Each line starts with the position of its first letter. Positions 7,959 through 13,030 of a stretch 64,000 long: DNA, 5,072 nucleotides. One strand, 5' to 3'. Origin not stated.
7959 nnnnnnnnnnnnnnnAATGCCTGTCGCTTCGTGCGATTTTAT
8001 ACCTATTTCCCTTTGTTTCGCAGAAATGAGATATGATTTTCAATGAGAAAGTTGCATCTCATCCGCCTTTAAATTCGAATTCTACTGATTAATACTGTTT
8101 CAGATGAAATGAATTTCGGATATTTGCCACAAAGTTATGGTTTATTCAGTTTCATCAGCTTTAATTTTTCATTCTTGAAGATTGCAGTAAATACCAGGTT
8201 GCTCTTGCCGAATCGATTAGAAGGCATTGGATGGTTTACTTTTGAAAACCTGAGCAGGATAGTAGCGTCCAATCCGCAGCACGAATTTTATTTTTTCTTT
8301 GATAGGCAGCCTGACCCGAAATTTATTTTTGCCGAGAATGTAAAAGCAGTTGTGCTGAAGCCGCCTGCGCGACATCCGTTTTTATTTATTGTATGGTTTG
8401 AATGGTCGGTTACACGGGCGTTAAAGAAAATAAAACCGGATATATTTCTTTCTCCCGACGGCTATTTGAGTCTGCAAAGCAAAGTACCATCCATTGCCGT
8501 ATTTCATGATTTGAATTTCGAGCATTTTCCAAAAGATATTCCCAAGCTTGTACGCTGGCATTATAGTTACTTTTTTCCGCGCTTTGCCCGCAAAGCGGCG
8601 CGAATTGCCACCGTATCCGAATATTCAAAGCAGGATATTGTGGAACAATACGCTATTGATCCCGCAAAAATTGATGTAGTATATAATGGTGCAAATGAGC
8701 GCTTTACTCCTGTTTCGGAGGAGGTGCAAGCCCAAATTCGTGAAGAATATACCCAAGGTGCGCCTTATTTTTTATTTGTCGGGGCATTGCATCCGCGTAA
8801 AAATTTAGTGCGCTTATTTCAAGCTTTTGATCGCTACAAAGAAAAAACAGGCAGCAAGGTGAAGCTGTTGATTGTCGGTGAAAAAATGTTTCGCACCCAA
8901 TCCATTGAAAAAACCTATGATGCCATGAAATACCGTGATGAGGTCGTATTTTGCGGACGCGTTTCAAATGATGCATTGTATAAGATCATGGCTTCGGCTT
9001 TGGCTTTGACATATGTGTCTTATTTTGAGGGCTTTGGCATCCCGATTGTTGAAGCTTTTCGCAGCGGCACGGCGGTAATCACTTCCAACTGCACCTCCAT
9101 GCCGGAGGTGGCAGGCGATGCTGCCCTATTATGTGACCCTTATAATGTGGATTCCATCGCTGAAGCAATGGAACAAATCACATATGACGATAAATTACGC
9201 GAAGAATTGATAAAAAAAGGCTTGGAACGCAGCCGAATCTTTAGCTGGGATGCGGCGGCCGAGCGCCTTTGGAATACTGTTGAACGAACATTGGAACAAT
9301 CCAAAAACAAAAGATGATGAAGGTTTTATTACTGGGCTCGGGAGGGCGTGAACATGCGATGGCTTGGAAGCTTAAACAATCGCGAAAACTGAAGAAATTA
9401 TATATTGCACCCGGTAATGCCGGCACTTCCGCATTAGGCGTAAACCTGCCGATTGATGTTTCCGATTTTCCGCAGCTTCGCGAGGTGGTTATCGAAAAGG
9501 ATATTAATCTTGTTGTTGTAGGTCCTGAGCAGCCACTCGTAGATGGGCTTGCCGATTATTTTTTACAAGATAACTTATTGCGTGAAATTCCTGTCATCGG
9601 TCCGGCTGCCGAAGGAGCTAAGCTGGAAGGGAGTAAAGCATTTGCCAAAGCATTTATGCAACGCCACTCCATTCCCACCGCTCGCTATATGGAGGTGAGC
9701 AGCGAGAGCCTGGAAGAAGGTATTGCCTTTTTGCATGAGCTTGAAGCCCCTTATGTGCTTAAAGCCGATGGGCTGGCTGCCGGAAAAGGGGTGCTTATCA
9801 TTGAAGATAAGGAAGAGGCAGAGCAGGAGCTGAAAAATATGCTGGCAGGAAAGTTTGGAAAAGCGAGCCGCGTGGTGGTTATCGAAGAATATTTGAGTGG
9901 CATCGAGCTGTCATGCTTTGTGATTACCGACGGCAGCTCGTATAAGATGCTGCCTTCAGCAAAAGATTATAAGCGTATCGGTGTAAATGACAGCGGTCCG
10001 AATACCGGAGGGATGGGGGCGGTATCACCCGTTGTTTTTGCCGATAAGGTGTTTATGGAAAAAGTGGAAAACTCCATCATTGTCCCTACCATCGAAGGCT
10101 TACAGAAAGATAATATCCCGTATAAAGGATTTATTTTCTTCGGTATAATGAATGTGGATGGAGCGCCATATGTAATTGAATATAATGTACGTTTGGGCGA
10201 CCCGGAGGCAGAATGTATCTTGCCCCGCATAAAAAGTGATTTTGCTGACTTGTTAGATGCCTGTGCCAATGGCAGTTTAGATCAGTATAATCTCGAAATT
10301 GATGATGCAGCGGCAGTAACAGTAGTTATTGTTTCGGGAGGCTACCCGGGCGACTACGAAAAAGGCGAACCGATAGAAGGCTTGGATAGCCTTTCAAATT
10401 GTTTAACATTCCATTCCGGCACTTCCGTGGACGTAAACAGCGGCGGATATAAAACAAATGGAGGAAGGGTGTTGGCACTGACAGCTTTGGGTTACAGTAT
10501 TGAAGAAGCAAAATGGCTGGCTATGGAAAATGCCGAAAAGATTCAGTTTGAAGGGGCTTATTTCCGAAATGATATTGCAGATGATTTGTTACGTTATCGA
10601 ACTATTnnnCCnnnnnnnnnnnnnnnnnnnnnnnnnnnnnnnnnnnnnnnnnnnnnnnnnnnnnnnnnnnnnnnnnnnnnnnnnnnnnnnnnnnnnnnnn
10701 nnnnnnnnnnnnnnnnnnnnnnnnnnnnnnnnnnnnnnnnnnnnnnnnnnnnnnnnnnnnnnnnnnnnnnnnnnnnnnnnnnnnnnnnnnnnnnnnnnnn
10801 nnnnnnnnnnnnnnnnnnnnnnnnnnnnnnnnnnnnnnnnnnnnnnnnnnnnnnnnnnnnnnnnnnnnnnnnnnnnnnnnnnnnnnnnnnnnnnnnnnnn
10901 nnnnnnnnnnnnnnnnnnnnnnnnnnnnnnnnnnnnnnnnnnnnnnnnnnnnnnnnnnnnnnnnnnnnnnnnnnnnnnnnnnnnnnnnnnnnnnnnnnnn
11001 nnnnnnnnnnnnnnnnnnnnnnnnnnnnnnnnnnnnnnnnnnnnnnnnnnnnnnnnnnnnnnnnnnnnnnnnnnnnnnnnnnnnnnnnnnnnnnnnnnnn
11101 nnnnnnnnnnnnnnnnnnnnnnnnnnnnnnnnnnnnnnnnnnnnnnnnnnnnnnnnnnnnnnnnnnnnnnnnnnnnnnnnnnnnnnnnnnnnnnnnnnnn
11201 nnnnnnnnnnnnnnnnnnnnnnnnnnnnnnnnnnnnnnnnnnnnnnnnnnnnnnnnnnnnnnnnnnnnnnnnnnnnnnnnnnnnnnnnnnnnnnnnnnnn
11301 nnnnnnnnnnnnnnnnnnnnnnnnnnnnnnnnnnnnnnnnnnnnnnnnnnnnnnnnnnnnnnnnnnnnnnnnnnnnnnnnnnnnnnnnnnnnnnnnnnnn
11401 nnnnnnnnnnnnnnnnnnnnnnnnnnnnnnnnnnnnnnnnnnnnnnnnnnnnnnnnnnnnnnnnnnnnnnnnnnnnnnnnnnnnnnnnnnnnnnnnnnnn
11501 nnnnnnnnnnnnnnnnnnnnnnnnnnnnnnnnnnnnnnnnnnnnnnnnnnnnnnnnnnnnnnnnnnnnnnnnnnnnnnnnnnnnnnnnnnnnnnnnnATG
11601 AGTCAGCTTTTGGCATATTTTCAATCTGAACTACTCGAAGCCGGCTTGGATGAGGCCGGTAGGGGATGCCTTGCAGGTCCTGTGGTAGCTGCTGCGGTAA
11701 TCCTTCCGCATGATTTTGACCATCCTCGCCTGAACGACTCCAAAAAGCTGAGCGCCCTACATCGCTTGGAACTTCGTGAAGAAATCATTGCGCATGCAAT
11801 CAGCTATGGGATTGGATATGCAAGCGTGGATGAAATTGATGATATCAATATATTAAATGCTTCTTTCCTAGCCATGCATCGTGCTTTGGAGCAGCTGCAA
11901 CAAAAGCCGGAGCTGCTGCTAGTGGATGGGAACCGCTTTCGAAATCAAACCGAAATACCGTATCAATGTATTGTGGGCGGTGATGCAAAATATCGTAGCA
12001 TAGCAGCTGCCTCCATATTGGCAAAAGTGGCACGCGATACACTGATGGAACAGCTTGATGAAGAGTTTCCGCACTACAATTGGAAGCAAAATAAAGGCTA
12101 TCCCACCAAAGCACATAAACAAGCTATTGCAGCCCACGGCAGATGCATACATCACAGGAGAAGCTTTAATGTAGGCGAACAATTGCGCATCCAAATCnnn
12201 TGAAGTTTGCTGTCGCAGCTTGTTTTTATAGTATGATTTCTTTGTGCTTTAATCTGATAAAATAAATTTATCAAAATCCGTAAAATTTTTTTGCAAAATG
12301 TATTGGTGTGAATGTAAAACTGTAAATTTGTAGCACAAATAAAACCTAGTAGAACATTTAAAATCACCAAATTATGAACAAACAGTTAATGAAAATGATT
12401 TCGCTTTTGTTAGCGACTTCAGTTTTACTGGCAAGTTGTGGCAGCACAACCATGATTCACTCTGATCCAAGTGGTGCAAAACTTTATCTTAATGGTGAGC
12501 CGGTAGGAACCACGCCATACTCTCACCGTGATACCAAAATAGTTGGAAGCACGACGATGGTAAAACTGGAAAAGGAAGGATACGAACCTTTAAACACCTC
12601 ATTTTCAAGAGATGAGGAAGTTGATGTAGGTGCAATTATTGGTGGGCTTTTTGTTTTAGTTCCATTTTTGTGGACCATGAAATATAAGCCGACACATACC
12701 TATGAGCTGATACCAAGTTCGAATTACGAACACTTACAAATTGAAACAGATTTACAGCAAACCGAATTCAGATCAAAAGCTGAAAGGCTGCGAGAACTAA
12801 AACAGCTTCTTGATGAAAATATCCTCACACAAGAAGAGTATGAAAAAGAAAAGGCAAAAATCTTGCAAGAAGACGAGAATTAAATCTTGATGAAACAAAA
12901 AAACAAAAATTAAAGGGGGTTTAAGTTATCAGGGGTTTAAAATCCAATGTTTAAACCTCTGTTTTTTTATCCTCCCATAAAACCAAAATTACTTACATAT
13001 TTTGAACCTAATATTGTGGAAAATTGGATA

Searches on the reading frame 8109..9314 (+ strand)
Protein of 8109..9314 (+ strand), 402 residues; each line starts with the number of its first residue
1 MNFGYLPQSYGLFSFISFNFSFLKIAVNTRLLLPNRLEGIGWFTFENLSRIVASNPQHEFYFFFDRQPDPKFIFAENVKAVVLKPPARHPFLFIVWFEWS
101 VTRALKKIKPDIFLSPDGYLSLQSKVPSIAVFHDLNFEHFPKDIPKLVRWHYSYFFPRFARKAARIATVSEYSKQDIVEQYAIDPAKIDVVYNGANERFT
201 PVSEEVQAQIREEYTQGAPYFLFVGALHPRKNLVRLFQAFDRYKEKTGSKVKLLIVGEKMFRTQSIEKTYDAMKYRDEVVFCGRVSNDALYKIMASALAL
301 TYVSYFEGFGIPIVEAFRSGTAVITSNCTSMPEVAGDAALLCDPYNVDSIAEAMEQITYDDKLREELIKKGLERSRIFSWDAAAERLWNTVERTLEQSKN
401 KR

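Call 37: search_protein_families(library=pfam, proteins=[window:8109-9314:+], max_evalue=0.001)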
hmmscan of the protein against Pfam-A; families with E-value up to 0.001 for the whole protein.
window:8109-9314:+ (402 aa): 4 families
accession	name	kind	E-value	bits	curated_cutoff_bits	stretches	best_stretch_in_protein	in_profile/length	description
PF00534.26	Glycos_transf_1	-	4.8e-33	114.5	26.4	1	216-372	13-170/172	Glycosyl transferases group 1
PF13692.12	Glyco_trans_1_4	-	7.4e-25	88.3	27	1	219-357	2-139/142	Glycosyl transferases group 1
PF13439.12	Glyco_transf_4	-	1.3e-17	64.8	28.5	1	57-196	19-167/170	Glycosyltransferase Family 4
PF13579.12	Glyco_trans_4_4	-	1.2e-06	29.4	29.7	1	58-194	19-158/158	Glycosyl transferase 4-like domain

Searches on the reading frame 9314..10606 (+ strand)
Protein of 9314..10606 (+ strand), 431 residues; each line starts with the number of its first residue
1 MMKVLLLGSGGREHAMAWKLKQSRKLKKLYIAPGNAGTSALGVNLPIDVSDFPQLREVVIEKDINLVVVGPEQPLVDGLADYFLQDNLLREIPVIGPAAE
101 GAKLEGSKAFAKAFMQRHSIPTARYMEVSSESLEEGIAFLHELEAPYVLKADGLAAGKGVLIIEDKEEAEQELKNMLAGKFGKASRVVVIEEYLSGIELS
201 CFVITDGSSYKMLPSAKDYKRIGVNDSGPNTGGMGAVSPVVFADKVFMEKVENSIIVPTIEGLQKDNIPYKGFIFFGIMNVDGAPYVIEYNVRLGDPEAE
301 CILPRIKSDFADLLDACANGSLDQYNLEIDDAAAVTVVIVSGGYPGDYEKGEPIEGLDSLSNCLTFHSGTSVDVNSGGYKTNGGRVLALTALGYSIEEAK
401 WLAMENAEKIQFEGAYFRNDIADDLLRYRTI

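Call 37: search_protein_families(library=pfam, proteins=[window:9314-10606:+], max_evalue=0.001)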
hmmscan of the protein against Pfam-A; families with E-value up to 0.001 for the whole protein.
window:9314-10606:+ (431 aa): 6 families
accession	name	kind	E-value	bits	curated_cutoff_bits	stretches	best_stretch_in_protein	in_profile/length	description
PF01071.24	GARS_A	-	2.3e-65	220.5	27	1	106-299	1-194/194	Phosphoribosylglycinamide synthetase, ATP-grasp (A) domain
PF02844.21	GARS_N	-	1.3e-34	119.4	29.5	1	2-105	1-100/100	Phosphoribosylglycinamide synthetase, N domain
PF02843.22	GARS_C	-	3e-26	92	34.8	1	334-423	1-91/92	Phosphoribosylglycinamide synthetase, C domain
PF02222.28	ATP-grasp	-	2.1e-08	34.5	27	1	114-206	2-89/179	ATP-grasp domain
PF02655.19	ATP-grasp_3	-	1e-05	26.1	23.2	1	134-294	30-157/160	ATP-grasp domain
PF02786.22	CPSase_L_D2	-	6.6e-05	23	19.8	1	109-197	3-92/211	Carbamoyl-phosphate synthase L chain, ATP binding domain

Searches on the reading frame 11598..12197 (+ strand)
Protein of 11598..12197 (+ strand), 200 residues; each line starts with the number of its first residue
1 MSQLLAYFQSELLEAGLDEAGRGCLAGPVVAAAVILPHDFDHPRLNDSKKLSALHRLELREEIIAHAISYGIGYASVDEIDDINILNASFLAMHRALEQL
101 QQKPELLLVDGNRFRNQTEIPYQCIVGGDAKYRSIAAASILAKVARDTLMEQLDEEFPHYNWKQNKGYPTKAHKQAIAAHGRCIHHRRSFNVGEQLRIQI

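Call 37: search_protein_families(library=pfam, proteins=[window:11598-12197:+], max_evalue=0.001)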
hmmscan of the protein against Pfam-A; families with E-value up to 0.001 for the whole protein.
window:11598-12197:+ (200 aa): 1 family
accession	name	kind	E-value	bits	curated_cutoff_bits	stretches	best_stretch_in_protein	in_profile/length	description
PF01351.25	RNase_HII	-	2.4e-43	148.8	25.8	1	15-191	1-197/199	Ribonuclease HII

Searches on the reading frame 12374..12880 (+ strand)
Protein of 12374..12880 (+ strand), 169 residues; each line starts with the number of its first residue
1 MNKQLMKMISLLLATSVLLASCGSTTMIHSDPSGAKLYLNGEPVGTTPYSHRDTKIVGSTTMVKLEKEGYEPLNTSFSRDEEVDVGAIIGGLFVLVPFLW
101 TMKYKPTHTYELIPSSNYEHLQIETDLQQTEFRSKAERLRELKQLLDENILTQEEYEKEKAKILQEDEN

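Call 37: search_protein_families(library=pfam, proteins=[window:12374-12880:+], max_evalue=0.001)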
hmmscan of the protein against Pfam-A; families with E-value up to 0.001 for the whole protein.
window:12374-12880:+ (169 aa): 2 families
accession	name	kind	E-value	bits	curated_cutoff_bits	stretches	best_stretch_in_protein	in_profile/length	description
PF08308.17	PEGA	-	2.6e-09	37.3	20.8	1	26-77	4-53/71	PEGA domain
PF09851.14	SHOCT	-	8.6e-07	29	27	1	137-164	1-28/28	Short C-terminal domain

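Call 57: find_related_loci(query=window:12374-12880:+, collection=metagenome_contigs, flank=9000)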
Query window:12374-12880:+ (169 aa) in metagenome_contigs; peptide patterns used: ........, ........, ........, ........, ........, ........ (x = any residue, [..] = any of these).
405 stretches matched a pattern; 172 encode a relative of the query (tblastn E <= 1e-3); the best 80 are kept; 80 distinct loci.
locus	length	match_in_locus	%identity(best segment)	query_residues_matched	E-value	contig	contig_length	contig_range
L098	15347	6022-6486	78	1-153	3e-78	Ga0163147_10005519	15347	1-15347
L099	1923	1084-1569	74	7-168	1e-83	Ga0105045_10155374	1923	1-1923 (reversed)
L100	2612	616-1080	77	1-153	3e-80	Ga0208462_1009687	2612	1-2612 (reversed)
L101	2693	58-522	78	1-153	2e-79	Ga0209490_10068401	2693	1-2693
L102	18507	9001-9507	71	1-167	2e-78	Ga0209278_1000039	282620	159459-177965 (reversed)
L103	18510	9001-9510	74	1-168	4e-77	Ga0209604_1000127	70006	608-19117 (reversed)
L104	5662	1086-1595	74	1-168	3e-77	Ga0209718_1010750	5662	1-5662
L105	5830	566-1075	74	1-168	3e-77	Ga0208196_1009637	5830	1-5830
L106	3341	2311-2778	72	7-169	2e-76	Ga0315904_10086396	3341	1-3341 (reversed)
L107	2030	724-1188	73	1-153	5e-77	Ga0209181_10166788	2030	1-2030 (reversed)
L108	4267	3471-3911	76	7-153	4e-74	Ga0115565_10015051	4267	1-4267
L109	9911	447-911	72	1-153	8e-74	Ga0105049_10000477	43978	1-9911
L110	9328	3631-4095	72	1-153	8e-74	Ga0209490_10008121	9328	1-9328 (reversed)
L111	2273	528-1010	71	7-167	3e-75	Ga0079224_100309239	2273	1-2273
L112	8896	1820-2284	79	1-153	3e-73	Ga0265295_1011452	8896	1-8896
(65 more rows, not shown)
